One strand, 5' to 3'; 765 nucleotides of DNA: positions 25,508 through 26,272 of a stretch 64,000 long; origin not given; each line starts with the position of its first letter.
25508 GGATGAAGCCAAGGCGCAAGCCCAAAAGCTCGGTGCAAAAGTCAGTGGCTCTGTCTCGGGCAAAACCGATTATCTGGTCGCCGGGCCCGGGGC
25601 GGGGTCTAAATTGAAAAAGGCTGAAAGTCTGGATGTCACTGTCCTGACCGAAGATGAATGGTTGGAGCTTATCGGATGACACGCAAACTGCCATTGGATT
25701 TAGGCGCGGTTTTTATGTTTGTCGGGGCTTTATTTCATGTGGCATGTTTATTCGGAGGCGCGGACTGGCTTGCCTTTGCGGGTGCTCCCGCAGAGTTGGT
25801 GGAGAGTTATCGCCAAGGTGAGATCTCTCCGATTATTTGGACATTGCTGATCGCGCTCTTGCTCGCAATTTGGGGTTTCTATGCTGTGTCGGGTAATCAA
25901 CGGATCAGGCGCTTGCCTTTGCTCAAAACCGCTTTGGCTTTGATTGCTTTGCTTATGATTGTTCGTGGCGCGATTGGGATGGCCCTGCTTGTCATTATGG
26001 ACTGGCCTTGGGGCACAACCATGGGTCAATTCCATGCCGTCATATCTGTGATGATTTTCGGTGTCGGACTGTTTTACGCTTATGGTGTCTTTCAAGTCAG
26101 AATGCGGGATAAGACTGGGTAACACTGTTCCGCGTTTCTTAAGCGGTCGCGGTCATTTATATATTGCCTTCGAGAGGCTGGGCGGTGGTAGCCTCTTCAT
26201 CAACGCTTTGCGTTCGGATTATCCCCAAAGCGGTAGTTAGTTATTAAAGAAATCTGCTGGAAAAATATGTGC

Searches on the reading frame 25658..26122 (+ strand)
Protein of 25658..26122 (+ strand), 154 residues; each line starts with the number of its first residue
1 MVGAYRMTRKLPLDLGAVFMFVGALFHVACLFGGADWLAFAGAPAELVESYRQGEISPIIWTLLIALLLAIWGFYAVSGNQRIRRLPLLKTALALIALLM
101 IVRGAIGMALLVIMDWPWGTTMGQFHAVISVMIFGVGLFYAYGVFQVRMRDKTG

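Call 47: search_protein_families(library=pfam, proteins=[window:25658-26122:+], max_evalue=0.1)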
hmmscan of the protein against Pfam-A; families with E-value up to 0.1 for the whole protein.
window:25658-26122:+ (154 aa): 2 families
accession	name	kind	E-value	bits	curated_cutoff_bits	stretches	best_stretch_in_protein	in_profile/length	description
PF01545.26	Cation_efflux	-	0.016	15.4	26.6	1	20-139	67-188/198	Cation efflux family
PF13160.11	DUF3995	-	0.086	13.8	34.3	1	21-118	2-100/124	Protein of unknown function (DUF3995)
